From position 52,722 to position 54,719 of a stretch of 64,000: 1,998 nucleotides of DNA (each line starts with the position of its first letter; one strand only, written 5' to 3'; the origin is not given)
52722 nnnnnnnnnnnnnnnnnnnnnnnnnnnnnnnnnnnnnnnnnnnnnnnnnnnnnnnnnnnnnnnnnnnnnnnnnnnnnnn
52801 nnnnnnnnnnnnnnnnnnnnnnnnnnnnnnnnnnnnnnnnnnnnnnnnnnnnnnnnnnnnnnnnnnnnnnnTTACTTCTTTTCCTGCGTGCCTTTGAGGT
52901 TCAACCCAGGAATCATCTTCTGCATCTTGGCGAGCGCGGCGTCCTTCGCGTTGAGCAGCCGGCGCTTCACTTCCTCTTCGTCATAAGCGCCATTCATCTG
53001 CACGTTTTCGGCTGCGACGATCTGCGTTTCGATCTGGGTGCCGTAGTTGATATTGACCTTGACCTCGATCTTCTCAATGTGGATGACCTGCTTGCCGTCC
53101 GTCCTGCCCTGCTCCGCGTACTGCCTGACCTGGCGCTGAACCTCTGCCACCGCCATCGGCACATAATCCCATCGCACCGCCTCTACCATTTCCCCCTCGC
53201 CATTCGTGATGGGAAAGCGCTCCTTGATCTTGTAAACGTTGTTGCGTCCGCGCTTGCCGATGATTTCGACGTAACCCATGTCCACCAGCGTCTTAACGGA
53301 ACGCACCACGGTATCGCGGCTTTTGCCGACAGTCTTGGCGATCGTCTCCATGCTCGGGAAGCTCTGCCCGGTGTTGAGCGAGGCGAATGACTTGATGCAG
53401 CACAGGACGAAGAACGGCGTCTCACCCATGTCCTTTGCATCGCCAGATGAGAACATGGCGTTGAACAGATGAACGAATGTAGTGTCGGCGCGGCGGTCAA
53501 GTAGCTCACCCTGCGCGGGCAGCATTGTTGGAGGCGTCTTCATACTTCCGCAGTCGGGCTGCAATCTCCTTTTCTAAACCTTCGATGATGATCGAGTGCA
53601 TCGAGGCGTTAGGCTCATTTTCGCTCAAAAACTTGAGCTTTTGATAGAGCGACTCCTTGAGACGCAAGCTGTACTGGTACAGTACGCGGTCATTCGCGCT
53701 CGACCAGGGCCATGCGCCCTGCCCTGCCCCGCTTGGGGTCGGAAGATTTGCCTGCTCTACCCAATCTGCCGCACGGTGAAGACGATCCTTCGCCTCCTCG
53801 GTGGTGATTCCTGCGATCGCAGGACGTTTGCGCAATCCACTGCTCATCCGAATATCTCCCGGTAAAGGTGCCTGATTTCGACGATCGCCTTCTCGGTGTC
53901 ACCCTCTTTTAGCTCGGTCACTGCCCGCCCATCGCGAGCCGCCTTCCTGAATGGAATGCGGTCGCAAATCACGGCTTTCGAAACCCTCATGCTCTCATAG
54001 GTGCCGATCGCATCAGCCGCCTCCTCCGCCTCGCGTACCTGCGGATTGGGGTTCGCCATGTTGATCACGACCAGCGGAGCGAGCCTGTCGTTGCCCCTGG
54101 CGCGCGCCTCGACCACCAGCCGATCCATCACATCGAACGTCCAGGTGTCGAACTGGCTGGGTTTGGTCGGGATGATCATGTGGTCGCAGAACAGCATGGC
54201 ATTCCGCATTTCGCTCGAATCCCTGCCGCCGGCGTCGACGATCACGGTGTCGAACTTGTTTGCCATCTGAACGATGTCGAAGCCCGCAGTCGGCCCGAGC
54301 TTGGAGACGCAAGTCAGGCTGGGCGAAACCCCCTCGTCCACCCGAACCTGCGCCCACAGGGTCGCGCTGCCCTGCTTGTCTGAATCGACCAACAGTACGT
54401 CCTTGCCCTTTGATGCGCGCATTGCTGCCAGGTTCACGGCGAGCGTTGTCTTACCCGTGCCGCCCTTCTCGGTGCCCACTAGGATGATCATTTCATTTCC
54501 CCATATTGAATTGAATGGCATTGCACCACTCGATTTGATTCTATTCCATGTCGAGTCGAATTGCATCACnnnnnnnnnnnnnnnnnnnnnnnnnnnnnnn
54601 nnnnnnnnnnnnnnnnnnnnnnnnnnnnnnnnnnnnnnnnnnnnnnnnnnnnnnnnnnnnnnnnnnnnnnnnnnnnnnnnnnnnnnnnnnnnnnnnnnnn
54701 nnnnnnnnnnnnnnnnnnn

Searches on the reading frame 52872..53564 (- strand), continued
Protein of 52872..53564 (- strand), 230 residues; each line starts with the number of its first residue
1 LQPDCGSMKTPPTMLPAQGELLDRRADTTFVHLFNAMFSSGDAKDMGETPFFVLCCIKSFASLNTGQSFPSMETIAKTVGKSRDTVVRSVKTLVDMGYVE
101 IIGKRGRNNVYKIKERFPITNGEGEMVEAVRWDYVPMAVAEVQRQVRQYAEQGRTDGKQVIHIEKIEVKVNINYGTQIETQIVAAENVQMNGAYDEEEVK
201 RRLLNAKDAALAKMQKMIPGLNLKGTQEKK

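Call 45: get_annotated_region(hit=H9, flank=4500)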
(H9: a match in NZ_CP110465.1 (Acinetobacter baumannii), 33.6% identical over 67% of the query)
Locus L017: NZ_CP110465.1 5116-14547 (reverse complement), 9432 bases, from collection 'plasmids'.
description: Acinetobacter baumannii strain RBH2 plasmid pRBH2-3, complete sequence
organism: Acinetobacter baumannii (NCBI taxid 470)
taxonomy: Bacteria; Pseudomonadota; Gammaproteobacteria; Moraxellales; Moraxellaceae; Acinetobacter; Acinetobacter baumannii
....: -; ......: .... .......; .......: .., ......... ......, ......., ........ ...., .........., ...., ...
typing (MOB-suite, as given by PLSDB): non-mobilizable
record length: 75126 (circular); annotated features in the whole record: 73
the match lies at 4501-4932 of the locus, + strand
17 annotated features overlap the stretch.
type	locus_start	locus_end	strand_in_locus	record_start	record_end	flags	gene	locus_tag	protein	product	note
CDS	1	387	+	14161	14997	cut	-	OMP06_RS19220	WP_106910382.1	hypothetical protein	-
CDS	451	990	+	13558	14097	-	-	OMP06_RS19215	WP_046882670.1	N-acetylmuramoyl-L-alanine amidase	-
CDS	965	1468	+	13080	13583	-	-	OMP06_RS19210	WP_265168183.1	hypothetical protein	-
CDS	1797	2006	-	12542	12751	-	-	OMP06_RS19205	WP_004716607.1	hypothetical protein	-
CDS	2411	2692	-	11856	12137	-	-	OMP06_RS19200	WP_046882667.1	hypothetical protein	-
CDS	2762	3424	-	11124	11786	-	-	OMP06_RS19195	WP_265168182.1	hypothetical protein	-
CDS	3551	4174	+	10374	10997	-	-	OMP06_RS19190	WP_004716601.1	ParA family protein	-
CDS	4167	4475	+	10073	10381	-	-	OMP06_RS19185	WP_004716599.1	hypothetical protein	-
CDS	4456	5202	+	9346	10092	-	-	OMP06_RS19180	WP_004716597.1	helix-turn-helix domain-containing protein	-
CDS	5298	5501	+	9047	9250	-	-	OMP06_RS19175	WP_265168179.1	hypothetical protein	-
CDS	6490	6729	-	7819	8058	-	-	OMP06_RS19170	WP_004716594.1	hypothetical protein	-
CDS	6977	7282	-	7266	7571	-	-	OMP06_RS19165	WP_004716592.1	hypothetical protein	-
CDS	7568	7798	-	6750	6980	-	-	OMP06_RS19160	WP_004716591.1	hypothetical protein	-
CDS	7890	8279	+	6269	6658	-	-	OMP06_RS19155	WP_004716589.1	hypothetical protein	-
CDS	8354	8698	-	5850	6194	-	-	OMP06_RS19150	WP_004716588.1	hypothetical protein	-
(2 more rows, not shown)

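Call 63: predict_structure(alignment_id=A3)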
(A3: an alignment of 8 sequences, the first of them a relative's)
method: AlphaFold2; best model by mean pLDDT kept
length: 217 residues; sequences in the alignment: 8
mean_pLDDT: 55.7   pTM: 0.47
mean pLDDT of the five models: 55.7, 54.1, 53.4, 53.3, 49.8
residues with pLDDT >= 90: 17; 70-90: 52; 50-70: 45; < 50: 103
segments of 3 or more residues with pLDDT < 50: 1-20, 127-138, 140-142, 144-187, 204-217
pLDDT, mean of each block of 10 residues (from residue 1): 28 34 61 80 77 82 87 92 89 84 59 59 53 45 37 24 26 29 45 51 42 33
secondary structure, 60 per line:
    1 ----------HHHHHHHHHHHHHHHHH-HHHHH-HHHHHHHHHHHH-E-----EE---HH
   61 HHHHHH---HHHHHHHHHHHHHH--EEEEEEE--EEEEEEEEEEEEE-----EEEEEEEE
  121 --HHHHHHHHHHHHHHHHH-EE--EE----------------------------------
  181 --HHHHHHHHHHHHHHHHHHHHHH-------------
elements in order: H11-27 H29-33 H35-46 H59-66 H70-83 E86-92 E95-107 E113-120 H123-139 H183-204

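Call 65: search_protein_representatives(alignment_id=A3)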
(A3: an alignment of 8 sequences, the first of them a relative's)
Query: 8 sequences, 218 profile positions. Proteins with E-value up to 0.001 (for the whole library): 4254; up to 1e-10: 408; up to 1e-30: 105. The best 150 are listed.
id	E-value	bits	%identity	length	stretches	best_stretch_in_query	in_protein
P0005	1.7e-112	390.7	-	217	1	1-215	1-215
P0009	5.9e-53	196.1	-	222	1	16-179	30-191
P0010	6.1e-52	192.8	-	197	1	7-169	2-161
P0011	9.4e-52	192.2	-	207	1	6-183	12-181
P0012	6.8e-50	186.1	-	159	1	14-157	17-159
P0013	2.3e-48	181.1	-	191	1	8-196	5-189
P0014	2.0e-47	178.0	-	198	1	7-180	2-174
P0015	2.8e-47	177.6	-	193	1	10-196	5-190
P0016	2.8e-47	177.6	-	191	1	8-165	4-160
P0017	1.4e-46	175.3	-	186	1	15-169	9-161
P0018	6.3e-45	169.8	-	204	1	16-163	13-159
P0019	2.6e-44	167.8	-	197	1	16-191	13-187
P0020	2.7e-44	167.8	-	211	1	16-175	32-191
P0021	3.1e-44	167.6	-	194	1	7-166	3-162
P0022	3.2e-44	167.6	-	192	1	8-165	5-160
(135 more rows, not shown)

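Call 67: fold_search(model_id=the predicted structure, library=pdb)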
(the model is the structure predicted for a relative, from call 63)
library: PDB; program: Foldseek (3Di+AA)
matches with E <= 10: 1733; with E <= 0.001: 0
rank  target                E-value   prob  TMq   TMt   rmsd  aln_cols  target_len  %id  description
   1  4i7h_B                2.0e-03  1.00  0.30  0.41   9.3       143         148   15  Structural basis for peroxide sensing and gene regulation by PerR from Streptococcus pyogenes (released 2013-05-08)
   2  4lmy_B                2.4e-03  1.00  0.29  0.39   9.2       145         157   15  Structure of GAS PerR-Zn-Zn (released 2014-04-02)
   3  4lmy_A                2.6e-03  1.00  0.32  0.43   8.4       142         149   16  Structure of GAS PerR-Zn-Zn (released 2014-04-02)
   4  6dk4_A                2.7e-03  0.99  0.26  0.39  14.2       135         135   18  Crystal structure of Campylobacter jejuni peroxide stress regulator (released 2018-06-13)
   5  4i7h_A                2.9e-03  1.00  0.31  0.43   8.7       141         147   15  Structural basis for peroxide sensing and gene regulation by PerR from Streptococcus pyogenes (released 2013-05-08)
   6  3g3z_A                3.3e-03  0.99  0.24  0.35  19.4       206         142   14  The structure of NMB1585, a MarR family regulator from Neisseria meningitidis (released 2009-04-14)
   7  3cdh_B                3.5e-03  0.99  0.26  0.40   9.0       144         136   15  Crystal structure of the MarR family transcriptional regulator SPO1453 from Silicibacter pomeroyi DSS-3 (released 2008-03-18)
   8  2xig_B                4.2e-03  0.99  0.28  0.39  14.4       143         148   11  The structure of the Helicobacter pylori ferric uptake regulator Fur reveals three functional metal binding sites (released 2011-01-19)
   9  3cta                  4.7e-03  1.00  0.27  0.32   1.9        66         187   18  Crystal structure of riboflavin kinase from Thermoplasma acidophilum (released 2008-04-29)
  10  2b0l_A                4.7e-03  1.00  0.30  0.60   3.9        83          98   16  C-terminal DNA binding domain of transcriptional pleiotropic repressor CodY. (released 2006-02-21)
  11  5trd_A                5.0e-03  1.00  0.27  0.27  12.5       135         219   16  Structure of RbkR (Riboflavin Kinase) from Thermoplasma acidophilum determined in complex with CTP and its cognate DNA (released 2016-11-23)
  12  1ft9_B                5.3e-03  1.00  0.27  0.29   7.4        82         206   17  STRUCTURE OF THE REDUCED (FEII) CO-SENSING PROTEIN FROM R. RUBRUM (released 2000-10-09)
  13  1ft9_A                5.6e-03  1.00  0.27  0.28   6.7        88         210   22  STRUCTURE OF THE REDUCED (FEII) CO-SENSING PROTEIN FROM R. RUBRUM (released 2000-10-09)
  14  5f7q_C                5.6e-03  0.99  0.22  0.13  15.3       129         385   15  ROK repressor Lmo0178 from Listeria monocytogenes bound to operator (released 2016-09-07)
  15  5nhk_B                6.0e-03  0.98  0.25  0.38  14.5       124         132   14  Structure of Ferric uptake regulator from francisella tularensis with Iron (released 2018-05-16)
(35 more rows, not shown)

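Call 70: search_dna_similar(query=P0008, collection=plasmids, mode=protein, max_evalue=1e-8, max_rows=40)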
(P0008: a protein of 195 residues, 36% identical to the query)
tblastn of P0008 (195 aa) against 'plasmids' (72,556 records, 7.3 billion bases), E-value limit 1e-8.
Records with a match: 2; places in all: 2; records where one place covers at least 80% of the query: 0.
Best place of each record, by identity: <60% 2.
By first word of the organism name: Polaromonas 1; Acinetobacter 1.
By predicted mobility (MOB-suite, as given by PLSDB): non-mobilizable 2.
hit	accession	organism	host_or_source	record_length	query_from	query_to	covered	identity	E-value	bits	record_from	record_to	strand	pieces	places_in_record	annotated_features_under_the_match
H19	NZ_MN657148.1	Polaromonas sp.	-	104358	2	143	73%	37.2%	5e-24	105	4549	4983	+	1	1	helix-turn-helix domain-containing protein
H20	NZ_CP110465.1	Acinetobacter baumannii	Homo sapiens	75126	20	150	67%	35.3%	9e-16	82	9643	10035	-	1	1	helix-turn-helix domain-containing protein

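Call 71: search_dna_similar(query=P0008, collection=phages, mode=protein, max_evalue=1e-8, max_rows=30)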
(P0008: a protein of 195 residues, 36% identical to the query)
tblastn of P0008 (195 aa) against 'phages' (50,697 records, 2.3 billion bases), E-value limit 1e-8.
Records with a match: 1; places in all: 1; records where one place covers at least 80% of the query: 0.
Best place of each record, by identity: <60% 1.
By first word of the organism name: Acinetobacter 1.
By host as written in the record: Acinetobacter baumannii 1.
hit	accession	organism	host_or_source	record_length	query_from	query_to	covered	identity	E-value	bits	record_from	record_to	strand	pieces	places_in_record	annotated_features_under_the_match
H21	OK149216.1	Acinetobacter phage vB_IME_Ab2712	Acinetobacter baumannii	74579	20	150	67%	35.3%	3e-16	82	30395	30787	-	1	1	record has no annotation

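Call 86: search_solved_structures(query=A2, max_evalue=1, show_alignments=0)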
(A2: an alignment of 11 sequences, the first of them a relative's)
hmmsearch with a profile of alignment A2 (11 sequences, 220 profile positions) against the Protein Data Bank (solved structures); distinct sequences matched with E-value up to 1: 61 (the best 60 are shown).
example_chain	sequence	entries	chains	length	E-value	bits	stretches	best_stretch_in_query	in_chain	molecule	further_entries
1p6r_A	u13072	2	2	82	0.0015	21.2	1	36-105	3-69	Penicillinase repressor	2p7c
2lvs_A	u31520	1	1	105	0.0024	20.5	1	66-100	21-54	Putative uncharacterized protein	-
4aso_A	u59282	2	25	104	0.0025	20.5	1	48-107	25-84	TUBR FROM BACILLUS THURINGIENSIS PBTOXIS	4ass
3m8e_A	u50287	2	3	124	0.0035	20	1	48-107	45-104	Putative DNA-binding protein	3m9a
3nrv_A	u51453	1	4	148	0.005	19.5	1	65-106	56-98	Putative transcriptional regulator (MarR/EmrR family)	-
3f8m_A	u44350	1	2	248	0.0055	19.3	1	58-103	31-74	GntR-family protein transcriptional regulator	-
1ft9_A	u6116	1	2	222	0.0069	19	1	65-102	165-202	CARBON MONOXIDE OXIDATION SYSTEM TRANSCRIPTION REGULATOR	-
1r22_A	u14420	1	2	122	0.0087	18.7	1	66-108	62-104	Transcriptional repressor smtB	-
3m8f_A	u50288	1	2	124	0.01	18.5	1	48-107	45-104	Putative DNA-binding protein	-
7pq9_AAA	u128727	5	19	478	0.012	18.3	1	57-110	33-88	PLP-dependent aminotransferase family protein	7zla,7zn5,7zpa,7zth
1r1t_A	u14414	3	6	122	0.015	17.9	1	69-108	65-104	Transcriptional repressor smtB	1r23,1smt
4u0y_A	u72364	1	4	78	0.023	17.3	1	58-95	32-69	HTH-type transcriptional repressor YvoA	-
3cta_A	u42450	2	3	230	0.028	17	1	58-100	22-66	Riboflavin kinase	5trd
2g7u_A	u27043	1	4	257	0.037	16.6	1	60-94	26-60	transcriptional regulator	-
6sbs_A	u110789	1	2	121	0.047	16.3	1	56-98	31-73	Regulatory protein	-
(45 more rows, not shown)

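Call 94: search_protein_families(library=ncbifam, proteins=[P0001, P0008, L016:4462-5061:+], max_evalue=0.01)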
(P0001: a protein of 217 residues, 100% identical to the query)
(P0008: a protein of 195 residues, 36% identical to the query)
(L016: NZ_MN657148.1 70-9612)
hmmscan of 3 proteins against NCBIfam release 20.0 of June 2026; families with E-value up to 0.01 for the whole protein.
P0001 (217 aa): 10 families
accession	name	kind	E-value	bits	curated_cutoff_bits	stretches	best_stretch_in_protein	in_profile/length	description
TIGR01884.1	cas_HTH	subfamily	2.1e-06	27.3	60.2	1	58-95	158-195/202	CRISPR-associated CARF protein Csa3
TIGR02404.1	trehalos_R_Bsub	equivalog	0.00019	21.2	211.95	1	50-106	18-74/233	trehalose operon repressor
NF011671.1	PRK15090.1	equivalog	0.00022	20.5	275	1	60-164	32-132/256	DNA-binding transcriptional regulator KdgR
TIGR02431.1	pcaR_pcaU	subfamily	0.0021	17.4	284.75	1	51-165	19-127/248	beta-ketoadipate pathway transcriptional regulators, PcaR/PcaU/PobR family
NF052290.2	MocR_like_YczR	exception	0.0028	16.4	487.4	0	50-102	37-87/458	MocR-like transcription factor YczR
NF052281.1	rhizopine_MocR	equivalog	0.0032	16.2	650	1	49-101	35-86/479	rhizopine catabolism transcriptional regulator MocR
TIGR02018.2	his_ut_repres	equivalog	0.005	16.2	220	0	50-94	17-61/226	histidine utilization transcriptional repressor HutC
NF012025.0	PRK15481.1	equivalog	0.0061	15.3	573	0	49-113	23-83/432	MocR-like B6 salvage transcription factor PtsJ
NF052282.1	PLP_TF_PdxR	equivalog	0.0067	15.5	320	1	49-93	18-62/448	MocR-like pyridoxine biosynthesis transcription factor PdxR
NF053606.1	Sta1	subfamily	0.0085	16.2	80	0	57-87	35-65/100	Sta1 family transcriptional regulator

P0008 (195 aa): 3 families
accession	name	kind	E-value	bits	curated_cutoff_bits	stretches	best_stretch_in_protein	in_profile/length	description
NF033788.1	HTH_metalloreg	subfamily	0.00093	19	55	1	63-103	30-70/77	metalloregulator ArsR/SmtB family transcription factor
TIGR01884.1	cas_HTH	subfamily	0.0024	17.3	60.2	1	61-102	159-199/202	CRISPR-associated CARF protein Csa3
TIGR02431.1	pcaR_pcaU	subfamily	0.0025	17.2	284.75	1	51-93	17-59/248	beta-ketoadipate pathway transcriptional regulators, PcaR/PcaU/PobR family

L016:4462-5061:+ (199 aa): 8 families
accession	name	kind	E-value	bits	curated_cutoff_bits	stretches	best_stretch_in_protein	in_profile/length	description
TIGR02812.1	fadR_gamma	equivalog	2.1e-06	27.6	249.2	1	57-101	21-67/235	fatty acid metabolism transcriptional regulator FadR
NF003444.0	PRK04984.1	equivalog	2.7e-06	27.1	189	1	58-101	23-68/239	fatty acid metabolism transcriptional regulator FadR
TIGR02277.1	PaaX_trns_reg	equivalog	3.7e-06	26.7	264.55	1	72-114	26-68/279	phenylacetic acid degradation operon negative regulatory protein PaaX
TIGR02325.1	C_P_lyase_phnF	equivalog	0.00033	20.3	156.8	1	59-103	25-68/238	phosphonate metabolism transcriptional regulator PhnF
NF007741.0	PRK10421.1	equivalog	0.0037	16.7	311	0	58-102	23-66/262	transcriptional regulator LldR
NF052282.1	PLP_TF_PdxR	equivalog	0.0055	15.8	320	1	60-102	19-61/448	MocR-like pyridoxine biosynthesis transcription factor PdxR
TIGR02404.1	trehalos_R_Bsub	equivalog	0.0062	16.2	211.95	0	57-103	15-60/233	trehalose operon repressor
NF052281.1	rhizopine_MocR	equivalog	0.0085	14.8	650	0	59-110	35-86/479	rhizopine catabolism transcriptional regulator MocR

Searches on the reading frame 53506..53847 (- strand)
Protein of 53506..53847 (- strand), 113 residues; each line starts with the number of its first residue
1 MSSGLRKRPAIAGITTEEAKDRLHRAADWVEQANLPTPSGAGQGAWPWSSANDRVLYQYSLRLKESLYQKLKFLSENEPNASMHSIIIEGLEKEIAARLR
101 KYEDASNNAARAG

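Call 5: search_protein_families(library=pfam, proteins=[window:53506-53847:-], max_evalue=0.1)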
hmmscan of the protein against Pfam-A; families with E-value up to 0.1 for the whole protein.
window:53506-53847:- (113 aa): 2 families
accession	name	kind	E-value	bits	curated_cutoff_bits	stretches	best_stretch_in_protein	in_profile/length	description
PF02601.20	Exonuc_VII_L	-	0.043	13.7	35.9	1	27-102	120-192/315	Exonuclease VII, large subunit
PF11590.13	DNAPolymera_Pol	-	0.094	13.1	26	0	10-27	15-32/36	DNA polymerase catalytic subunit Pol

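Call 9: search_protein_families(library=phrogs, proteins=[window:53506-53847:-], max_evalue=0.01)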
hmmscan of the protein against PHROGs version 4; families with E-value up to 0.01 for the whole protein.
window:53506-53847:- (113 aa): 0 families

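Call 85: search_solved_structures(query=A6, max_evalue=10, show_alignments=1)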
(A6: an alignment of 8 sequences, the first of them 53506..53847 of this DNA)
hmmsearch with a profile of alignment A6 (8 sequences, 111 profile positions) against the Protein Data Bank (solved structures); distinct sequences matched with E-value up to 10: 2.
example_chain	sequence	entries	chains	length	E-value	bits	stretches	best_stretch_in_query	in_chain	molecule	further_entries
1mnt_A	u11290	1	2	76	0.11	16.2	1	61-93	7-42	MNT REPRESSOR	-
6pir_A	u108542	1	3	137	0.67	13.7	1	12-59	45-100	MavE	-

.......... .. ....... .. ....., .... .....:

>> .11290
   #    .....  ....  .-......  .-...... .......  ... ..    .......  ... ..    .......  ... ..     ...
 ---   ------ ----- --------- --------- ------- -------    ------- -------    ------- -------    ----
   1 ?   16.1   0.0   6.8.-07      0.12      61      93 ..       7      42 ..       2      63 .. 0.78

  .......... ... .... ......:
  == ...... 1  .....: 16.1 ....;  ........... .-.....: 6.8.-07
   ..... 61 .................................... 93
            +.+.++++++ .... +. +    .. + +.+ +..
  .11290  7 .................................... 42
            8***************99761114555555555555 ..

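Call 94: search_protein_families(library=ncbifam, proteins=[window:53506-53847:-], max_evalue=0.01)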
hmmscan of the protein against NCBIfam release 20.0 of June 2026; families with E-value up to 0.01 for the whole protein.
window:53506-53847:- (113 aa): 0 families

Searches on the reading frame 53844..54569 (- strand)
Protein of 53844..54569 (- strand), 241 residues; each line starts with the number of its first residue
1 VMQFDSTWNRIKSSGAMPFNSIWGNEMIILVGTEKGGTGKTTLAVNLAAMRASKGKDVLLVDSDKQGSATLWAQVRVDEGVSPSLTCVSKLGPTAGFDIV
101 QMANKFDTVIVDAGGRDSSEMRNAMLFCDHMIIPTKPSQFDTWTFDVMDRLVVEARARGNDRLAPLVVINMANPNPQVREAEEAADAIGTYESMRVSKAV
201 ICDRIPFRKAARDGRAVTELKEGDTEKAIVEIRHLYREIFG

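Call 5: search_protein_families(library=pfam, proteins=[window:53844-54569:-], max_evalue=0.1)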
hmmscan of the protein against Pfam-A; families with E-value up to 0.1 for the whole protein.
window:53844-54569:- (241 aa): 15 families
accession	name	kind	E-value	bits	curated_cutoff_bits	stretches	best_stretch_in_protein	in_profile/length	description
PF13614.12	AAA_31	-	2e-17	64.1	27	2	28-77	3-52/177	AAA domain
PF01656.29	CbiA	-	3.6e-13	50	25.4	1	30-214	2-122/125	CobQ/CobB/MinD/ParA nucleotide binding domain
PF09140.17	MipZ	-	2e-10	40.8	20.7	2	28-69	2-44/262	ATPase MipZ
PF10609.15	ParA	-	3.5e-06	27.1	27.1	1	27-68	4-45/246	NUBPL iron-transfer P-loop NTPase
PF00448.28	SRP54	-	5.4e-05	23.4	22.7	1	27-120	3-98/196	SRP54-type protein, GTPase domain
PF07015.17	VirC1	-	7.6e-05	22.6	24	1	31-142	6-120/231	VirC1 protein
PF00142.24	Fer4_NifH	-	0.0022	18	25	1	35-70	8-43/271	4Fe-4S iron sulfur cluster binding proteins, NifH/frxC family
PF13481.12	AAA_25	-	0.0024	18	27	1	26-67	34-73/195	AAA domain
PF02374.21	ArsA_ATPase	-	0.0029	17.3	24.3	1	29-64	4-38/305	Anion-transporting ATPase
PF06564.18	CBP_BcsQ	-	0.013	15.5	21.3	0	34-63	9-38/234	Cellulose biosynthesis protein BcsQ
PF13671.12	AAA_33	-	0.018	15.8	27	1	27-157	1-121/143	AAA domain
PF13604.12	AAA_30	-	0.02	15.1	27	1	31-116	22-99/191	AAA domain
PF20720.3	nSTAND3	-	0.02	15.1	27.2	1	25-66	17-56/155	Novel STAND NTPase 3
PF16575.11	CLP1_P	-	0.033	14.5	26.6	1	37-64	4-31/188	mRNA cleavage and polyadenylation factor CLP1 P-loop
PF25199.1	nSTAND_NTPase5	-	0.094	13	34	0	35-70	49-85/145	Novel STAND NTPase 5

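Call 9: search_protein_families(library=phrogs, proteins=[window:53844-54569:-], max_evalue=0.01)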
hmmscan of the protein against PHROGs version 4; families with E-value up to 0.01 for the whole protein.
window:53844-54569:- (241 aa): 1 family
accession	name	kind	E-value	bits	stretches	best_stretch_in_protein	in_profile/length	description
phrog_164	-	DNA, RNA and nucleotide metabolism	1.5e-42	147.3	1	21-240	219-470/500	ParA-like partition protein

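Call 14: find_encoding_contigs(protein=window:53844-54569:-, flank=10000, max_places=10)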
Protein window:53844-54569:- (241 aa): no gene with exactly this product is on record in the collection.

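Call 94: search_protein_families(library=ncbifam, proteins=[window:53844-54491:-], max_evalue=0.01)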
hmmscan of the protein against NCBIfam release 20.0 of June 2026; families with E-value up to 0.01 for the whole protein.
window:53844-54491:- (215 aa): 23 families
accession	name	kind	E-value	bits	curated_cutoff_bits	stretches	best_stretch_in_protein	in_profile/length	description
NF041546.1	ParA_partition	equivalog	2.5e-43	148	180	1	2-212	1-203/203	ParA family partition ATPase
TIGR03371.1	cellulose_yhjQ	equivalog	2.8e-08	33.6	157.85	1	2-42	4-43/246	cellulose biosynthesis protein BcsQ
TIGR01969.1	minD_arch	subfamily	1e-07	31.4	201.75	1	1-38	1-38/251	cell division ATPase MinD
TIGR01968.1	minD_bact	equivalog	3.8e-07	29.7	212.9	1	2-38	3-39/261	septum site-determining protein MinD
NF053622.1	ATPseBagAMYCTU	equivalog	1.2e-06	28.2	400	1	7-46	13-53/325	ATPase BagA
NF010423.0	PRK13849.1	equivalog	6.7e-06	25.6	313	1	6-116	7-120/231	conjugal transfer ATPase VirC1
TIGR03815.1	CpaE_hom_Actino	equivalog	1.7e-05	24.1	154.45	1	6-42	117-153/340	septum site-determining protein Ssd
TIGR01007.1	eps_fam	subfamily_domain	2.4e-05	24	108.05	1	2-43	19-60/204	polysaccharide biosynthesis tyrosine autokinase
NF041136.1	MrpORP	equivalog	3.4e-05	23.3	450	1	3-42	8-47/365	iron-sulfur cluster carrier protein MrpORP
NF041283.1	PrgP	equivalog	4e-05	23.1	400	1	2-86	4-89/297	ParA superfamily DNA segregation protein PrgP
TIGR03453.1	partition_RepA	equivalog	7.1e-05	21.8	348.45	1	3-44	107-148/387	plasmid partitioning protein RepA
NF047398.1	AAA_KGGVGR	domain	8.8e-05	22.9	90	1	9-38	11-40/190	KGGVGR-motif variant AAA ATPase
NF010259.0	PRK13705.1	equivalog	0.00012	21.2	725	1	2-47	108-154/388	plasmid-partitioning protein SopA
TIGR04291.1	arsen_driv_ArsA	equivalog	0.00012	20.9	650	1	7-39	326-358/565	arsenical pump-driving ATPase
NF040564.1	SCO2523_fam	equivalog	0.00014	21.2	200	1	1-47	1-46/305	SCO2523 family variant P-loop protein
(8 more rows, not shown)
